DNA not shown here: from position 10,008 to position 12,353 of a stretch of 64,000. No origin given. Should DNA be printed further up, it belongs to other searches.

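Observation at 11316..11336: C-cluster cysteine position reads Glu (DIQEIFP instead of D-x-Q-C-I-x-P)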

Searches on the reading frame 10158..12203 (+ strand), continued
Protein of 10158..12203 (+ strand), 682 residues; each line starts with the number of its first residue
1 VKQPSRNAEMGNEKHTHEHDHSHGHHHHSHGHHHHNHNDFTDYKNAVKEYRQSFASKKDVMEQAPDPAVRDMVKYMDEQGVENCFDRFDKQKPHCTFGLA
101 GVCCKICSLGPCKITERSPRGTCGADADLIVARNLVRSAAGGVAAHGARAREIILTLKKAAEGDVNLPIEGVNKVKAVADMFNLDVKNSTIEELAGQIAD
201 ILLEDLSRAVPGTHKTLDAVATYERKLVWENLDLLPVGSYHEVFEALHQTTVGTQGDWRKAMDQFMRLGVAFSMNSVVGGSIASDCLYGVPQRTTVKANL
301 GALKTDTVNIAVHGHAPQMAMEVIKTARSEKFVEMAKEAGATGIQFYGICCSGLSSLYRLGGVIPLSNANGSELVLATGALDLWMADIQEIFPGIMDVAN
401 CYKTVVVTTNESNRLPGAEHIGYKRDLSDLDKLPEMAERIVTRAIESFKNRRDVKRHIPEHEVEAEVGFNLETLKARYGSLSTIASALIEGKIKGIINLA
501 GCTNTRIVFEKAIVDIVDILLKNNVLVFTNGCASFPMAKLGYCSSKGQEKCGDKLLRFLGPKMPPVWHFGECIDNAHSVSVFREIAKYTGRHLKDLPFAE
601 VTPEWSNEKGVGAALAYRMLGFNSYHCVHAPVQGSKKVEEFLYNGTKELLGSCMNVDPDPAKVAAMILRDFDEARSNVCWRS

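Call 86: predict_structure(alignment_id=A3)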
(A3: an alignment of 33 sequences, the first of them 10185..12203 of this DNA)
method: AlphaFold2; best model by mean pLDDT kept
length: 673 residues; sequences in the alignment: 33
mean_pLDDT: 83.6   pTM: 0.87
mean pLDDT of the five models: 83.6, 81.9, 81.5, 80.2, 77.7
residues with pLDDT >= 90: 323; 70-90: 242; 50-70: 68; < 50: 40
segments of 3 or more residues with pLDDT < 50: 1-28, 85-91
pLDDT, mean of each block of 10 residues (from residue 1): 30 30 41 72 74 86 90 80 52 52 68 74 85 85 92 91 95 94 98 93 90 92 93 89 72 93 90 92 87 89 80 91 97 92 73 79 84 82 72 90 77 86 93 97 90 88 92 96 96 60 91 97 86 94 97 94 79 94 94 73 83 88 80 90 90 96 95 69
secondary structure, 60 per line:
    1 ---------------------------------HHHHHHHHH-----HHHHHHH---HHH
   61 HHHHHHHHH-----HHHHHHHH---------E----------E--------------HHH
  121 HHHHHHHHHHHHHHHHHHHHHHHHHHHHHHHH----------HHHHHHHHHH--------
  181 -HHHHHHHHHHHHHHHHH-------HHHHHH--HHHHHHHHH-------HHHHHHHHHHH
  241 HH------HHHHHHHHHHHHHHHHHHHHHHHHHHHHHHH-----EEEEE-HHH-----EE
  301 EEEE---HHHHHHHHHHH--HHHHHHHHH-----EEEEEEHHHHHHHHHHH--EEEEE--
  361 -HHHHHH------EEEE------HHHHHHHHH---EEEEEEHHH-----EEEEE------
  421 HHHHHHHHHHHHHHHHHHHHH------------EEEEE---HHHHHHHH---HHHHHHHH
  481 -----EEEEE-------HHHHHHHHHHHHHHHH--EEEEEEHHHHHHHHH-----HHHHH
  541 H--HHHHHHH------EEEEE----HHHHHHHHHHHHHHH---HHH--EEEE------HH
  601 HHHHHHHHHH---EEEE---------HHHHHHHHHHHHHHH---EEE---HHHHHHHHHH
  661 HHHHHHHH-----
elements in order: H34-42 H48-54 H58-69 H75-82 H118-152 H163-172 H182-198 H206-211 H214-222 H230-242 H249-279 E285-289 E299-304 H308-318 H321-329 E335-340 H341-351 E354-358 H362-367 E374-377 H384-392 E396-401 E410-414 H421-441 E454-458 H462-469 H473-480 E486-490 H498-513 E516-521 H522-530 H536-541 H544-550 E557-561 H566-580 E589-592 H599-610 E614-617 H627-641 E645-647 H651-668
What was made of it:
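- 10200..10268 (+): His-rich N-terminal region (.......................; 15 His in 23 residues). Residues 1-28 are disordered in the model, pLDDT below 50 (call 86).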

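Call 88: fold_search(model_id=the predicted structure, library=pdb)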
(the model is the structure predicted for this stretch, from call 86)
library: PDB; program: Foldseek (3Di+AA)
matches with E <= 10: 847; with E <= 0.001: 80
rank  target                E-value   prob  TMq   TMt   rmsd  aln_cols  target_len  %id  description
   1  6t7j_D                6.7e-50  1.00  0.88  0.94   2.0       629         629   34  As-isolated Ni-free crystal structure of carbon monoxide dehydrogenase from Thermococcus sp. AM4 produced without CooC (released 2020-11-18)
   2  6t7j_A                7.1e-50  1.00  0.87  0.92   2.0       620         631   34  As-isolated Ni-free crystal structure of carbon monoxide dehydrogenase from Thermococcus sp. AM4 produced without CooC (released 2020-11-18)
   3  6elq_A                1.1e-49  1.00  0.87  0.93   2.2       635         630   33  Carbon Monoxide Dehydrogenase IV from Carboxydothermus hydrogenoformans (released 2018-01-03)
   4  6t7j_B                3.2e-49  1.00  0.87  0.92   3.0       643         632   34  As-isolated Ni-free crystal structure of carbon monoxide dehydrogenase from Thermococcus sp. AM4 produced without CooC (released 2020-11-18)
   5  7zkj_A                1.1e-47  1.00  0.86  0.87   2.4       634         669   30  CODH/ACS complex of C. hydrogenoformans (released 2022-11-02)
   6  7zkv_A                1.9e-47  1.00  0.86  0.87   2.4       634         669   30  F231A variant of the CODH/ACS complex of C. hydrogenoformans (released 2022-11-02)
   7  1mjg_A                2.0e-47  1.00  0.86  0.86   2.4       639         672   30  CRYSTAL STRUCTURE OF BIFUNCTIONAL CARBON MONOXIDE DEHYDROGENASE/ACETYL-COA SYNTHASE(CODH/ACS) FROM MOORELLA THERMOACET (released 2003-01-28)
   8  7zkk_A                2.4e-47  1.00  0.86  0.87   2.2       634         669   30  A216H variant of the CODH/ACS complex of C. hydrogenoformans (released 2022-11-02)
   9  9fpf                  2.6e-47  1.00  0.87  0.92   2.1       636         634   30  Ni,Fe-CODH : Ti(III)-reduced pH 8.0 (released 2025-07-30)
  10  1oao_A                4.0e-47  1.00  0.86  0.86   2.4       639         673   30  NiZn[Fe4S4] and NiNi[Fe4S4] clusters in closed and open alpha subunits of acetyl-CoA synthase/carbon monoxide dehydrog (released 2003-04-11)
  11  6b6w_A                9.4e-47  1.00  0.88  0.94   2.3       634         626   29  Crystal structure of Desulfovibrio vulgaris carbon monoxide dehydrogenase, as-isolated (protein batch 2), oxidized C-c (released 2018-10-03)
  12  9iyo                  9.8e-47  1.00  0.86  0.92   2.3       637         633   31  ChCODH2 A559W_V610W mutant (released 2025-08-06)
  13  7zxc                  1.2e-46  1.00  0.87  0.92   2.6       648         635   30  H96D Mutant of Recombinant CODH-II (released 2023-03-15)
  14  7xdn                  1.3e-46  1.00  0.86  0.92   2.3       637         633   31  Tunnel-redesigned O2-tolerant CO dehydrogenase for removal of CO in real flue gas (ChCODH2 A559H mutant in anaerobic con (released 2022-10-19)
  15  7zxl                  1.5e-46  1.00  0.87  0.92   2.6       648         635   30  H93A Mutant of Recombinant CODH-II (released 2023-03-15)
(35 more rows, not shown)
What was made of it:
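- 10185..12206 (+): cooS-like gene: Ni-CODH homolog, clade B, structural group B-1 (673 aa; the mechanical ORF starts at GTG 10158). Model TM 0.86-0.94 to CODHs (call 88).
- Checked: An AlphaFold model superposes on CODH structures at TM 0.86-0.94 and rmsd about 2 A (calls 86, 88).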

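Call 90: find_related_loci(query=A3, collection=metagenome_contigs, flank=6000)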
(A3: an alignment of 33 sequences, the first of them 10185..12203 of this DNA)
Query A3 (673 aa) in metagenome_contigs; peptide patterns used: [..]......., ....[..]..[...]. (x = any residue, [..] = any of these).
600 stretches matched a pattern (row limit reached: there are more); 563 encode a relative of the query (tblastn E <= 1e-3); the best 80 are kept; 80 distinct loci.
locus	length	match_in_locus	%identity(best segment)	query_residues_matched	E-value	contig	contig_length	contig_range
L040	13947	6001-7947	84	24-672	0e+0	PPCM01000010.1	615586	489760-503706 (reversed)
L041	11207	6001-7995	77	4-672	0e+0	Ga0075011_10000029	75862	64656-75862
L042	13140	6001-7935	78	28-671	0e+0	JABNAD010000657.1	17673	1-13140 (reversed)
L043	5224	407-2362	78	14-672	0e+0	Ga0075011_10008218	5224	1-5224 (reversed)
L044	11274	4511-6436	78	31-671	0e+0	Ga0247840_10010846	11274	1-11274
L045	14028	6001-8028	75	1-671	0e+0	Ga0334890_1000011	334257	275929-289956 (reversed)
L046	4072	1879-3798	72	33-671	0e+0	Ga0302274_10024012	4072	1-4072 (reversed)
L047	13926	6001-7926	76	31-671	0e+0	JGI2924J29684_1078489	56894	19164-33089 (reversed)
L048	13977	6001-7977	57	13-671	0e+0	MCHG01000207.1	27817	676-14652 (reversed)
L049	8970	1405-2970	75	151-671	0e+0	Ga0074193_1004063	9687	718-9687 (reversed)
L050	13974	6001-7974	59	17-671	0e+0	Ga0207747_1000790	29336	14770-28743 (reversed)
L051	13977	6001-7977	58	16-671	0e+0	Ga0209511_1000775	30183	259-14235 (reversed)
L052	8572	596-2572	59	14-672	0e+0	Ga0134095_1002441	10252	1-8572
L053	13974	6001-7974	59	17-671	0e+0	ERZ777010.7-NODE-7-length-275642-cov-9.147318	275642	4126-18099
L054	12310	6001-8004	58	4-672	0e+0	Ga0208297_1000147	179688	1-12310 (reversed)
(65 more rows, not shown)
